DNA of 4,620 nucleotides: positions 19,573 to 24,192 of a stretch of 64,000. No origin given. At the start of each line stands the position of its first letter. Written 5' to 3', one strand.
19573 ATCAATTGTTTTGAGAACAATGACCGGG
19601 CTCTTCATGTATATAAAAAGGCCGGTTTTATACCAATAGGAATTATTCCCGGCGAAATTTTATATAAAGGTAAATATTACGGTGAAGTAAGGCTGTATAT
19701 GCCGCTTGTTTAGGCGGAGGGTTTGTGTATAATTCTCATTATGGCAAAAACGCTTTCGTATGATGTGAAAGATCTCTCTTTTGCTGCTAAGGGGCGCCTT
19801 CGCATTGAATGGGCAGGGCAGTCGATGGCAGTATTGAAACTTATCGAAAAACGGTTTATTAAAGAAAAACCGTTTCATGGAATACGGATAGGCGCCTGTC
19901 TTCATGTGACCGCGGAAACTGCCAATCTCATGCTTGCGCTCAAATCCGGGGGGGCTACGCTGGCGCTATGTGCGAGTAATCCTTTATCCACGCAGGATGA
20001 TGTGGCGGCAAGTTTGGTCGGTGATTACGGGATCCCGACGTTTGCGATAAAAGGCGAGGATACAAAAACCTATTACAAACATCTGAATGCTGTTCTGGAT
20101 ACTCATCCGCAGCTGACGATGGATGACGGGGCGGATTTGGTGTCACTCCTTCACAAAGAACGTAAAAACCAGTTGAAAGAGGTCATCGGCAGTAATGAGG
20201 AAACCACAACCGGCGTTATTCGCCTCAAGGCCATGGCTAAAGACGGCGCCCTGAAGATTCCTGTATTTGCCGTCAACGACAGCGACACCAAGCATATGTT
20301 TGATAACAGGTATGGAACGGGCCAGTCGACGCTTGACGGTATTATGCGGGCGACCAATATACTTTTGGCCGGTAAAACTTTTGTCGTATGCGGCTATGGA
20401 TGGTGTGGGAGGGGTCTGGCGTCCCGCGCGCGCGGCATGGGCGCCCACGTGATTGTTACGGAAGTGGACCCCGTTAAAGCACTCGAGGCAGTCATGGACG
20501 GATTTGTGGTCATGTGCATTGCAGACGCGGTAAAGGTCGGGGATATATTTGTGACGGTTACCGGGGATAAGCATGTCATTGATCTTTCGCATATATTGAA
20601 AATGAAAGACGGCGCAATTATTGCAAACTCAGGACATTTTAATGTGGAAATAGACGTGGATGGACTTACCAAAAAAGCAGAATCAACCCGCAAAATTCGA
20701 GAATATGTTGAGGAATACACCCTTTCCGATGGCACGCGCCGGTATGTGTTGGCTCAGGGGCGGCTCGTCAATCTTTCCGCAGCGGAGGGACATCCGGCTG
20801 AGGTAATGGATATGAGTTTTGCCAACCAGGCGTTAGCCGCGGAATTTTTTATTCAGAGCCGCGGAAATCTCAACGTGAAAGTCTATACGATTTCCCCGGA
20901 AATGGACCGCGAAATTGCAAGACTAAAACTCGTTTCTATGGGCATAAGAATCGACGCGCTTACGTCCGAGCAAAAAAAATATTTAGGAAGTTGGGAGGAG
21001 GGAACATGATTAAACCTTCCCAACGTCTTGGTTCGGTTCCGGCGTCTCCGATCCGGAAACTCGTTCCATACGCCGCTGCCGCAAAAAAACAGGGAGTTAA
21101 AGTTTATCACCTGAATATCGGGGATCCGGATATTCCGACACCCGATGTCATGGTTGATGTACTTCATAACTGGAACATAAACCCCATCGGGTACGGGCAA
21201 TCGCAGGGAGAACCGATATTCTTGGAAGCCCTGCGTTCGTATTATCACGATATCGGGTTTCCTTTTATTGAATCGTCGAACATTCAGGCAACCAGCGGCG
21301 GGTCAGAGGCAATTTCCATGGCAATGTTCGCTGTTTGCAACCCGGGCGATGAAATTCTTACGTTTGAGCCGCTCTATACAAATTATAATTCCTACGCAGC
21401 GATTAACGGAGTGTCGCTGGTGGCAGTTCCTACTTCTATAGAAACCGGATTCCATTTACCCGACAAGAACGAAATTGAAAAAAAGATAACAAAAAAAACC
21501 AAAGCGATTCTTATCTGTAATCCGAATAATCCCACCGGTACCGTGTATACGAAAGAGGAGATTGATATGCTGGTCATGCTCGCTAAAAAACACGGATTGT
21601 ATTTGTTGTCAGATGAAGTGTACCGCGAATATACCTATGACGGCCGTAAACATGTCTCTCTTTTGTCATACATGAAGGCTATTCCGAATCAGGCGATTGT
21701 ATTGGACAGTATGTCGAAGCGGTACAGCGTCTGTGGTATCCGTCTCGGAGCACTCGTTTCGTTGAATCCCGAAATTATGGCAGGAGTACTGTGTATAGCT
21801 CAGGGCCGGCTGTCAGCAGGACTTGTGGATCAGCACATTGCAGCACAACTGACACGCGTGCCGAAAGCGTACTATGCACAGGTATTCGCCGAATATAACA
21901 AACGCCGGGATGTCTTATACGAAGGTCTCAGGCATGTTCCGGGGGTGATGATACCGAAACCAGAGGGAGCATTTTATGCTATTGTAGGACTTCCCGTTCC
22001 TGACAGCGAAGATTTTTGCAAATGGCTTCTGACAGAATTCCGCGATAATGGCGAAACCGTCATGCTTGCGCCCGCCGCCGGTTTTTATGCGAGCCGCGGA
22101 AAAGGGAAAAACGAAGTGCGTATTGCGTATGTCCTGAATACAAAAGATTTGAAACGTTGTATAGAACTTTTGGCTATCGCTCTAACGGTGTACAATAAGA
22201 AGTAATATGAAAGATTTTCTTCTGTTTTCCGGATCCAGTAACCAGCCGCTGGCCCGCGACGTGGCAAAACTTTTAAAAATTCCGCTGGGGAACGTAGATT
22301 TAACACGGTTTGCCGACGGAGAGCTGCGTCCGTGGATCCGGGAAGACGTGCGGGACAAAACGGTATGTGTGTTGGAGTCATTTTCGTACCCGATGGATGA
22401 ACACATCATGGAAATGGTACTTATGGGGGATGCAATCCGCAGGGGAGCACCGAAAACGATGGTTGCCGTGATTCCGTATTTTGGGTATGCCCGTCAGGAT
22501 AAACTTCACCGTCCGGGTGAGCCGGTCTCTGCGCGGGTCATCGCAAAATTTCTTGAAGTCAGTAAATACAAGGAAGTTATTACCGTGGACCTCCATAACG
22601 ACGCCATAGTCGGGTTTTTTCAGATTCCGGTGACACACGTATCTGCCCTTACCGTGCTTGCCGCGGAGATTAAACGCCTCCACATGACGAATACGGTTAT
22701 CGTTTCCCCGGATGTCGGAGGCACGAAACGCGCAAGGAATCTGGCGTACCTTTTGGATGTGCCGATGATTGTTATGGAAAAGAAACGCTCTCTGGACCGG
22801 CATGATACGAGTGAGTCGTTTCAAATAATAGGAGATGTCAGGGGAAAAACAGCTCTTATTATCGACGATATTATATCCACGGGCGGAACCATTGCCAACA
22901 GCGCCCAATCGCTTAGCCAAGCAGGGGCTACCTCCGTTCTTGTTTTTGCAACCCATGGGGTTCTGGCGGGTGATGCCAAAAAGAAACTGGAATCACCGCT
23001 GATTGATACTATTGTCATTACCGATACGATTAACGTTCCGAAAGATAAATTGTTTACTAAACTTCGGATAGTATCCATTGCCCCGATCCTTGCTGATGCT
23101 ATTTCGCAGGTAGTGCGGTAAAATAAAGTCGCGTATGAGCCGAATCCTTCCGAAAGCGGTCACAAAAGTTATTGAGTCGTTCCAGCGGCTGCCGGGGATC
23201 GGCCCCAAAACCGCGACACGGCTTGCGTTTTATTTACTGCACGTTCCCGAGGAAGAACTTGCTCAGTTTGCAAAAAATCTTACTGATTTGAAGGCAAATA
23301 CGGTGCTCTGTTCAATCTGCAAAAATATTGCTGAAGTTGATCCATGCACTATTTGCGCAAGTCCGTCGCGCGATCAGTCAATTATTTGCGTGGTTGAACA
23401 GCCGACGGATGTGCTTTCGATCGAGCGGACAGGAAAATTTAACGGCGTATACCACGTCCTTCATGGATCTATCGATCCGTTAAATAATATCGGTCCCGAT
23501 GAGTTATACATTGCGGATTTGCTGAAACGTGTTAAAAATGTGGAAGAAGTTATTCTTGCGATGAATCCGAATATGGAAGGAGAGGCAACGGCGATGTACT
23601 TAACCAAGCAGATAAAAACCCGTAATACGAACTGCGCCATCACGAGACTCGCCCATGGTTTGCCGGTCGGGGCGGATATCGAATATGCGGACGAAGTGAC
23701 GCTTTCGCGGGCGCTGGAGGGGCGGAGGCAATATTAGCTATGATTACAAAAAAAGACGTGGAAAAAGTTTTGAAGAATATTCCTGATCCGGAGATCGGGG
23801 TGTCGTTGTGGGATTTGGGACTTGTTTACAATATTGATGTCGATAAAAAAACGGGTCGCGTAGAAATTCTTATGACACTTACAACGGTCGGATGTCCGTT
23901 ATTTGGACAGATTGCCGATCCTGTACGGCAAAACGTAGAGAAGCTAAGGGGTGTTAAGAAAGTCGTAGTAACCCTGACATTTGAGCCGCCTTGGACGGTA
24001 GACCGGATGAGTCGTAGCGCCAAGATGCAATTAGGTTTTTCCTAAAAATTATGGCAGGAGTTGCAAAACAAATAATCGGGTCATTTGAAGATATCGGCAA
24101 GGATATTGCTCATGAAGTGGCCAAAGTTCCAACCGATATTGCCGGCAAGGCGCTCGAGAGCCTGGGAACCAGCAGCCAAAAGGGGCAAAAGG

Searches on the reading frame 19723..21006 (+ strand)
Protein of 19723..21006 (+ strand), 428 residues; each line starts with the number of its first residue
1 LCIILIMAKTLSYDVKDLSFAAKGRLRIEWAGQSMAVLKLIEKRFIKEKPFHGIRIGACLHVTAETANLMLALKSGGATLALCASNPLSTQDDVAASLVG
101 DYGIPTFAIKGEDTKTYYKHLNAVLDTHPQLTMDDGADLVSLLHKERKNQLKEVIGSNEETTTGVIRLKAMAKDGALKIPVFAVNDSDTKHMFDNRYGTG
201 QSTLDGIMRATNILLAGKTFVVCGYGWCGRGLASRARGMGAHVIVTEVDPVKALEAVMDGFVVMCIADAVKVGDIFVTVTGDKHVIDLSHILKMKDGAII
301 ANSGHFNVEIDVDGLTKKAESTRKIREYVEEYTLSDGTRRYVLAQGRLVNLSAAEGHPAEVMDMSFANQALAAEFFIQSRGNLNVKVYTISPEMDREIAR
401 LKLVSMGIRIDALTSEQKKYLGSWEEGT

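Call 55: search_protein_families(library=pfam, proteins=[window:19723-21006:+], max_evalue=0.00001)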
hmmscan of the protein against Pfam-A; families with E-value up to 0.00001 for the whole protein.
window:19723-21006:+ (428 aa): 4 families
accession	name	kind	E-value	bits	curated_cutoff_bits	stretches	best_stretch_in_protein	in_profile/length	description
PF05221.23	AdoHcyase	-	3.8e-58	197.4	25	2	13-149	2-142/299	S-adenosyl-L-homocysteine hydrolase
PF00670.27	AdoHcyase_NAD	-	5.5e-55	186.3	27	1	195-355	1-161/162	S-adenosyl-L-homocysteine hydrolase, NAD binding domain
PF07991.19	KARI_N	-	2.1e-07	31.1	20.6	1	215-310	2-101/165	Acetohydroxy acid isomeroreductase, NADPH-binding domain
PF02826.25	2-Hacid_dh_C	-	3.5e-07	30.2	25.1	1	213-305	32-128/178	D-isomer specific 2-hydroxyacid dehydrogenase, NAD binding domain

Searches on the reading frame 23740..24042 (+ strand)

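Call 69: search_protein_families(library=pfam, proteins=[window:23740-24042:+], max_evalue=0.001)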
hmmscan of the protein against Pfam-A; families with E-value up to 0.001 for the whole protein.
window:23740-24042:+ (101 aa): 1 family
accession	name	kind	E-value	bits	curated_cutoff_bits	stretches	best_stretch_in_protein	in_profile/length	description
PF01883.24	FeS_assembly_P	-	2.2e-19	69.9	23.5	1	4-75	1-71/73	Iron-sulfur cluster assembly protein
